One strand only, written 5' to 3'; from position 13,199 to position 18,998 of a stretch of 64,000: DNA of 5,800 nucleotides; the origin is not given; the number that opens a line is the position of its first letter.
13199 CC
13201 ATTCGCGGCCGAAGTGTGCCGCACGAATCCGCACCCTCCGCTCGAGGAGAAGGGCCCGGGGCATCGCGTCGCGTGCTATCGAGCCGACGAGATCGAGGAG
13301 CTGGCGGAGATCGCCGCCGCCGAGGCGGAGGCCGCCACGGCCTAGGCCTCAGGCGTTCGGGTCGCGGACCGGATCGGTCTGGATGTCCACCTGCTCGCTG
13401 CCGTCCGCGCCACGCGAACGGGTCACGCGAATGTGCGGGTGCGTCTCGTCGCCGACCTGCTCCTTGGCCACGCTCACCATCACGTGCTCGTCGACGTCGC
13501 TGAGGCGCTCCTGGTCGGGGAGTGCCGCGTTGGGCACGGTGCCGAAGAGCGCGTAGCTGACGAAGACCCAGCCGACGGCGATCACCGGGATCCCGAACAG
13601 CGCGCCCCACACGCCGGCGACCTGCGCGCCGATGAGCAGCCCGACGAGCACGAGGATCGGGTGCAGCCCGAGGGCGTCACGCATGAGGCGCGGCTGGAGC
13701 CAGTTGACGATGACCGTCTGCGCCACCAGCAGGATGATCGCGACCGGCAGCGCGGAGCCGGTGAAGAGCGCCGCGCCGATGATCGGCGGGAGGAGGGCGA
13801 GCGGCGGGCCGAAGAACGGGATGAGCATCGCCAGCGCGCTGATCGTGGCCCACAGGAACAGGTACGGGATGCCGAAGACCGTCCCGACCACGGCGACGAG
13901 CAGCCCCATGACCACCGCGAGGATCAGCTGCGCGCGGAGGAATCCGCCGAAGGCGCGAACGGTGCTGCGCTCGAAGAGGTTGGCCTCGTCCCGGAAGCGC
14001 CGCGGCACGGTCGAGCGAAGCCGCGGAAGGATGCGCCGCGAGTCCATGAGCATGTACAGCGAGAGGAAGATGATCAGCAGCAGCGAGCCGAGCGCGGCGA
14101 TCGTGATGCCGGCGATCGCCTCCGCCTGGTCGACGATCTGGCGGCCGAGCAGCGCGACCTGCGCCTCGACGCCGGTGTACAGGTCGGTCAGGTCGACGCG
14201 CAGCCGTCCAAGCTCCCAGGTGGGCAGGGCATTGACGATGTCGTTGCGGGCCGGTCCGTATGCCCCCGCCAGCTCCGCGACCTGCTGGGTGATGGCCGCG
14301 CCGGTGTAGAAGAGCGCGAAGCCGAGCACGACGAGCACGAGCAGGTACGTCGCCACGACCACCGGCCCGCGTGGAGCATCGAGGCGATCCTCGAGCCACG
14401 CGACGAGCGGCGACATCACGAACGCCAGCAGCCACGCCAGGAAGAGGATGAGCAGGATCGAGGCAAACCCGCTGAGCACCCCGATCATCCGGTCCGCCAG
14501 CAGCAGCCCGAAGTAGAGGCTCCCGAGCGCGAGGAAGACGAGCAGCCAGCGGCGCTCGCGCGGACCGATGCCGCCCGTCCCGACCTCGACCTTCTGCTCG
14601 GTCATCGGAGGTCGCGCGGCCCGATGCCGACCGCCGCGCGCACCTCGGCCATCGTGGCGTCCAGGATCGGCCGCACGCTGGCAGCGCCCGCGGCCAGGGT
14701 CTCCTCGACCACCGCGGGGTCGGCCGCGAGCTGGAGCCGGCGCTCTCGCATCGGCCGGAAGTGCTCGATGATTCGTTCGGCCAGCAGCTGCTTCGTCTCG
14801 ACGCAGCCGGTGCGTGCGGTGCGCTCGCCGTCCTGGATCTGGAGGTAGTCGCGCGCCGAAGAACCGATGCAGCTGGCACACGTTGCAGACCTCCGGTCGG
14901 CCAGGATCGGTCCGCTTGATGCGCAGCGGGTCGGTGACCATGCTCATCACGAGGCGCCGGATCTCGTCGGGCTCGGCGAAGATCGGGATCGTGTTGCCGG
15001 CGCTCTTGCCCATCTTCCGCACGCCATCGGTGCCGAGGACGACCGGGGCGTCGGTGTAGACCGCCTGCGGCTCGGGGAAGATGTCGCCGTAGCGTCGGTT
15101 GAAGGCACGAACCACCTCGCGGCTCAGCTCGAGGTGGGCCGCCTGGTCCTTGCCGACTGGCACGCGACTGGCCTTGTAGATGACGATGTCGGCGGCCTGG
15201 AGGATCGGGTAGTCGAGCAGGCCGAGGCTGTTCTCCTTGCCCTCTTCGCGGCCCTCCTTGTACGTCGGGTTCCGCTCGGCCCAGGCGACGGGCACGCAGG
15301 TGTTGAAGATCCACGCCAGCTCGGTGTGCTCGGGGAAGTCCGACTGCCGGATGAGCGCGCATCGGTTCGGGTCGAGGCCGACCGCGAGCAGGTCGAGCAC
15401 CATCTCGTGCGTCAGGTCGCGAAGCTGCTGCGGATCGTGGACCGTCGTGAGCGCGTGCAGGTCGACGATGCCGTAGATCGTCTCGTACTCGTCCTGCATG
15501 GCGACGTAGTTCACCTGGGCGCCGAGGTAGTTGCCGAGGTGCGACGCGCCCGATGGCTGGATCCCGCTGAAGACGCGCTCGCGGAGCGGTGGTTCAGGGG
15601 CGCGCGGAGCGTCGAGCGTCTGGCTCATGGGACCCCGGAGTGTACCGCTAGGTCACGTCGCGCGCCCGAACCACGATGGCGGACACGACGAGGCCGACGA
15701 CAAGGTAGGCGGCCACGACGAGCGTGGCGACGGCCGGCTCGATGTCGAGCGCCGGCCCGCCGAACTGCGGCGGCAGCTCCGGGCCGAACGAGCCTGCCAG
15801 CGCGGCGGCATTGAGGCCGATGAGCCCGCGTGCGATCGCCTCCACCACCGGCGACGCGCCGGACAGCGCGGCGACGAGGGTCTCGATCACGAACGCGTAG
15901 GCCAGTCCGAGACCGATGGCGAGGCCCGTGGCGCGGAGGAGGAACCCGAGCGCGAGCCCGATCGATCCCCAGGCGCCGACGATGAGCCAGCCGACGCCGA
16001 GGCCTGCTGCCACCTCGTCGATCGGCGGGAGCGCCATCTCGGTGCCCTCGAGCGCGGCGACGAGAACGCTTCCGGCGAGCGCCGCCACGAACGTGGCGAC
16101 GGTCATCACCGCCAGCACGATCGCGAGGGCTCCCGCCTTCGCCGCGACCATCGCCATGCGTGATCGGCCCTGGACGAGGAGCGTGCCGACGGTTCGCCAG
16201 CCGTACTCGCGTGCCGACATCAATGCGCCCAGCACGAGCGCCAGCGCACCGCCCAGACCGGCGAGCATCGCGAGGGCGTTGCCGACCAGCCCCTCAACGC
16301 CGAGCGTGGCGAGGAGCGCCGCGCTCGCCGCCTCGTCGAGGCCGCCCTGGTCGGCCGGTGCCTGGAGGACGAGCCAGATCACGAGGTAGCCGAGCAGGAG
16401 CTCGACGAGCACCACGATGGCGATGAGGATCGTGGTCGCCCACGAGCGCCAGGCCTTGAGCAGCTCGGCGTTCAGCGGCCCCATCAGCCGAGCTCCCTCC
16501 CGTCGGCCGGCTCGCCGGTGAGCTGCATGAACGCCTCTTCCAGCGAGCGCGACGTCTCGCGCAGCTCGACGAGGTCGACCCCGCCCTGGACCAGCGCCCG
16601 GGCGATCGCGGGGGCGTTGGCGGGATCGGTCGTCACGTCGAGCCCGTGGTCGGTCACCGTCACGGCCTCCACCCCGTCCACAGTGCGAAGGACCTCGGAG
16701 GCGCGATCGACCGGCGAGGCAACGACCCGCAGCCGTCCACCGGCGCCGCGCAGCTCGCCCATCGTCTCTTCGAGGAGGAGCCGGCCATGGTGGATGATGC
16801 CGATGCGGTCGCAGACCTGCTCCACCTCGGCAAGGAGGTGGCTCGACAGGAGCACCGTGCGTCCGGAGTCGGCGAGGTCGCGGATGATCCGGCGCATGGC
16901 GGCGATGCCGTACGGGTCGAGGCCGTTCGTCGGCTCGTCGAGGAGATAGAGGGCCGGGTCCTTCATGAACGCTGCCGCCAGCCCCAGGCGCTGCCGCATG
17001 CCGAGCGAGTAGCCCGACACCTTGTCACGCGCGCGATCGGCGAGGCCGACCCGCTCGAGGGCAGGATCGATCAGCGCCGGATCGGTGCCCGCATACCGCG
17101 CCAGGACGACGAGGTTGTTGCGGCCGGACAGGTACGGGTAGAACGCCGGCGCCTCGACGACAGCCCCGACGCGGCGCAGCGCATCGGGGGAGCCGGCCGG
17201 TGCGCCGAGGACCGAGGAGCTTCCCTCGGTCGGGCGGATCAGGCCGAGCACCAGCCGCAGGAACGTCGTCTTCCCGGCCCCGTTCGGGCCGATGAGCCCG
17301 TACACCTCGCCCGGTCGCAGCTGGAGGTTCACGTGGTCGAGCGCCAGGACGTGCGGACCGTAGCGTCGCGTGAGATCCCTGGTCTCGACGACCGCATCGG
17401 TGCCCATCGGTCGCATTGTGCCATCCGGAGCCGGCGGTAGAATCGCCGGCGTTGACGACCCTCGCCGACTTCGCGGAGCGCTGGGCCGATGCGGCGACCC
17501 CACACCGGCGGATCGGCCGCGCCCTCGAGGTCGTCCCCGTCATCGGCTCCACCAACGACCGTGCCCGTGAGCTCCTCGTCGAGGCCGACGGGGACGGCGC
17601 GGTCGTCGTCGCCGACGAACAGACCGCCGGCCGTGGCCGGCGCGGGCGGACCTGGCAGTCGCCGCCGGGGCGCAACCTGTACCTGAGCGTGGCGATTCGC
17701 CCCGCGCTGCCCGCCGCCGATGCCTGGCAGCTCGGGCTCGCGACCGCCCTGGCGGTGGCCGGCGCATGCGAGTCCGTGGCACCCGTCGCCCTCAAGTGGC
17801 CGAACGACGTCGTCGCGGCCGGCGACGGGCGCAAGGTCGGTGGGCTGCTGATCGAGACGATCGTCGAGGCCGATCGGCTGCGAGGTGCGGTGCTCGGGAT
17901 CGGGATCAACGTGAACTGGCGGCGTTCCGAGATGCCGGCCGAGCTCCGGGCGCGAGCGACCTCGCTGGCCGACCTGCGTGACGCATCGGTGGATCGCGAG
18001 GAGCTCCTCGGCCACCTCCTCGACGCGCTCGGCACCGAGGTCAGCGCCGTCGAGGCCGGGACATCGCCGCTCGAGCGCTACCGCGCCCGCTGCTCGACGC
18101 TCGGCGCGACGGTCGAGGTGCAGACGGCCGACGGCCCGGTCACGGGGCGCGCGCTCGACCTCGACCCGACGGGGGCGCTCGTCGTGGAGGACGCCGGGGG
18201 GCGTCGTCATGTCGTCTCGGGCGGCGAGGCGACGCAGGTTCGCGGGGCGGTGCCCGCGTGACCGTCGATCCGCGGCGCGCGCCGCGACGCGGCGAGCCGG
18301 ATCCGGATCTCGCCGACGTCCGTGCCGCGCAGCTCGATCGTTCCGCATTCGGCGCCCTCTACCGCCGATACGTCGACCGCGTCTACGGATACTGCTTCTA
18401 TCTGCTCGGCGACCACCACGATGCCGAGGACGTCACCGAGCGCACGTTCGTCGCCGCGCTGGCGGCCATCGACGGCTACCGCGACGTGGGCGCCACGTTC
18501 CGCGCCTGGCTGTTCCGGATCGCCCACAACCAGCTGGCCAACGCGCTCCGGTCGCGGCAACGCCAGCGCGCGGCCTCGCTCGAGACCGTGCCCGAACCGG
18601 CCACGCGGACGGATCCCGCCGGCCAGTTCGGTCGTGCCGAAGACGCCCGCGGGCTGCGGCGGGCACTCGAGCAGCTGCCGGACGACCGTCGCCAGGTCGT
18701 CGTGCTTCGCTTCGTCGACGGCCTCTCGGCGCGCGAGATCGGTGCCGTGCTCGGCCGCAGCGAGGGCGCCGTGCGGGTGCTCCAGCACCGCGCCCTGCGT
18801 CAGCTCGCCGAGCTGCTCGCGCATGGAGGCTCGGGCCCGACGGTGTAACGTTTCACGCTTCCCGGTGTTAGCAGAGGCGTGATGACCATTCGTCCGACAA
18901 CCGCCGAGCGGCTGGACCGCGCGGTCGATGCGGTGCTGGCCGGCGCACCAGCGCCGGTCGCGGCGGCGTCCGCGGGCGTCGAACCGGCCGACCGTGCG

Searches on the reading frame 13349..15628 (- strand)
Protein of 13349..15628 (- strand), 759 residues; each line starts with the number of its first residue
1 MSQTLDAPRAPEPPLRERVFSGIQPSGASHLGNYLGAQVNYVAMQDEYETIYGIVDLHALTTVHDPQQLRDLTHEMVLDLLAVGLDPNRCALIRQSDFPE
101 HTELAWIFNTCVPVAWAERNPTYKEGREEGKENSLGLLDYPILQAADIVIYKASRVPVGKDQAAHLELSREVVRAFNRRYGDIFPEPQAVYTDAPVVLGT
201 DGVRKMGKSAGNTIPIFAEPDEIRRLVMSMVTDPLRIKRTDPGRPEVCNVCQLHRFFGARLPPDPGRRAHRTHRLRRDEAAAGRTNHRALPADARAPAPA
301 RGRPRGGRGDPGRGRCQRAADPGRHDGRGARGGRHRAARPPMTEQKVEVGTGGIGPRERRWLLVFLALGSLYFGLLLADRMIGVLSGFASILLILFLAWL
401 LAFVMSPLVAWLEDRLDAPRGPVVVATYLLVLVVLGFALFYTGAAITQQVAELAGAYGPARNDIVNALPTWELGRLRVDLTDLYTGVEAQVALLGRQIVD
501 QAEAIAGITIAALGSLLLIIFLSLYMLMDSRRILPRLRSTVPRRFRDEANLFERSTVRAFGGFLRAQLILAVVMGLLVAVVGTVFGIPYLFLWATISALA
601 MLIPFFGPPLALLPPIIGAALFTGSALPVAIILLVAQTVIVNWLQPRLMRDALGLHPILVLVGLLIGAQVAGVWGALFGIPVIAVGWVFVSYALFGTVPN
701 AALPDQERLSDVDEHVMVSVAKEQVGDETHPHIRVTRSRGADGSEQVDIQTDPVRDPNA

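Call 83: search_protein_families(library=pfam, proteins=[window:13349-15628:-], max_evalue=0.00001)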
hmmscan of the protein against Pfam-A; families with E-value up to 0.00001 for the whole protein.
window:13349-15628:- (759 aa): 2 families
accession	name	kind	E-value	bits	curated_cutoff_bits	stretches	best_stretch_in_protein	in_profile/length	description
PF00579.31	tRNA-synt_1b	-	4.9e-57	193.9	21.1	1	18-256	7-252/292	tRNA synthetases class I (W and Y)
PF01594.21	AI-2E_transport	-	3.4e-52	178.1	34.3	1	381-691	10-324/327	AI-2E family transporter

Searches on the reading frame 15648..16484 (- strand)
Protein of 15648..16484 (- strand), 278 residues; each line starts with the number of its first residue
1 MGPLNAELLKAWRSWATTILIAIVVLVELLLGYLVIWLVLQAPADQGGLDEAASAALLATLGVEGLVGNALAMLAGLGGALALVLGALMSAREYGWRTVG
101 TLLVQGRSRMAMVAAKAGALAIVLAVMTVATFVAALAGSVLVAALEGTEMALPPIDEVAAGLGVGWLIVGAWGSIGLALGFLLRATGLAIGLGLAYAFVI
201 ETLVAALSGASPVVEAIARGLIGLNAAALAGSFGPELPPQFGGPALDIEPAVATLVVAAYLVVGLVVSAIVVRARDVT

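Call 83: search_protein_families(library=pfam, proteins=[window:15648-16484:-], max_evalue=0.00001)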
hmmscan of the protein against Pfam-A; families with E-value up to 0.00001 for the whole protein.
window:15648-16484:- (278 aa): 1 family
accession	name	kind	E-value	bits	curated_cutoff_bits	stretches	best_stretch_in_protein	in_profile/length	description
PF12679.13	ABC2_membrane_2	-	4.3e-09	36.5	27.2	1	6-204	6-203/283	ABC-2 family transporter protein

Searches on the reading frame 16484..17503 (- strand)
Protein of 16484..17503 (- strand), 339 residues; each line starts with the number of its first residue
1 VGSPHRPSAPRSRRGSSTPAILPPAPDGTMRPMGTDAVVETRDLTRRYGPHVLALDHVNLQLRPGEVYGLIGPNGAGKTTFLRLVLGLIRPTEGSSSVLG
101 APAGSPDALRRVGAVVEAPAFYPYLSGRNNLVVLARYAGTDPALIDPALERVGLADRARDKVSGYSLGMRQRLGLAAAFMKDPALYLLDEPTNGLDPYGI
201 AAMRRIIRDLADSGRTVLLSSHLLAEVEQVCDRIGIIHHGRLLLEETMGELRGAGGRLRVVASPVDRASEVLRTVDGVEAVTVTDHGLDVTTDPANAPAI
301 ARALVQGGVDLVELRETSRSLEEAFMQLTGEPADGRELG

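Call 83: search_protein_families(library=pfam, proteins=[window:16484-17503:-], max_evalue=0.00001)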
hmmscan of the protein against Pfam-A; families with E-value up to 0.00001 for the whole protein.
window:16484-17503:- (339 aa): 2 families
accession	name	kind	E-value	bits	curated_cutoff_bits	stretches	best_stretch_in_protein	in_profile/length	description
PF00005.33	ABC_tran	-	2.3e-28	99.9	25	1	55-193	1-137/137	ABC transporter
PF13304.12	AAA_21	-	1.2e-14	55.5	27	1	163-225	236-301/304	AAA domain, putative AbiEii toxin, Type IV TA system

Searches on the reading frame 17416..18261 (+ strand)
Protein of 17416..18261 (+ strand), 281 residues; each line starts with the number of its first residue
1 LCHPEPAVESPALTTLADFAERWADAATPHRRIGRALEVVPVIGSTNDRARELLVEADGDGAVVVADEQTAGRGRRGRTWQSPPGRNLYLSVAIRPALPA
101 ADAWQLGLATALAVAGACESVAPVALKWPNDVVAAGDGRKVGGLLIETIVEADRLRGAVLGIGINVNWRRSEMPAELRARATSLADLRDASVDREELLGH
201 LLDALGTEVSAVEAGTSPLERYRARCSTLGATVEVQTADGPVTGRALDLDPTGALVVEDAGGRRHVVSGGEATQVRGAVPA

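Call 33: search_protein_families(library=pfam, proteins=[window:17416-18261:+], max_evalue=0.001)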
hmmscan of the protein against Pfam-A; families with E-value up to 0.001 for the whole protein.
window:17416-18261:+ (281 aa): 2 families
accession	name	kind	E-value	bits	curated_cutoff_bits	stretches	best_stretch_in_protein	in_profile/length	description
PF03099.24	BPL_LplA_LipB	-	1.8e-19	70.4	21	1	40-165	2-133/133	Biotin/lipoate A/B protein ligase family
PF02237.23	BPL_C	-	2e-09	37.6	21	1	228-269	1-43/48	Biotin protein ligase C terminal domain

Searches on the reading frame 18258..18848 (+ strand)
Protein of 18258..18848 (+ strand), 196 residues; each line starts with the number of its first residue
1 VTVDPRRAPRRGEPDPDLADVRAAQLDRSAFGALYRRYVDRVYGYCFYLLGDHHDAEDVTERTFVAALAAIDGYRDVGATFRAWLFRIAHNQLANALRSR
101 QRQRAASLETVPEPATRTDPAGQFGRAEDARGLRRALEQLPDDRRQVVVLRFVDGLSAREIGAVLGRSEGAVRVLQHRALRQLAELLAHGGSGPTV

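Call 33: search_protein_families(library=pfam, proteins=[window:18258-18848:+], max_evalue=0.001)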
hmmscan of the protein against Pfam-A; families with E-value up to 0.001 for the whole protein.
window:18258-18848:+ (196 aa): 5 families
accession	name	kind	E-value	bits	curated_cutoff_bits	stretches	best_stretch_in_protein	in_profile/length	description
PF04542.20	Sigma70_r2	-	6.4e-19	68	24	1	34-102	1-70/71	Sigma-70 region 2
PF08281.18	Sigma70_r4_2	-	5.4e-16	58.4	25.7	1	133-183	4-54/54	Sigma-70, region 4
PF04545.22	Sigma70_r4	-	5.7e-15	55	24.1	1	136-183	1-48/50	Sigma-70, region 4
PF07638.17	Sigma70_ECF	-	0.00061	20.2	21.1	0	87-173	81-169/185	ECF sigma factor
PF13384.12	HTH_23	-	0.00074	19.7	24.6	1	143-178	5-40/50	Homeodomain-like domain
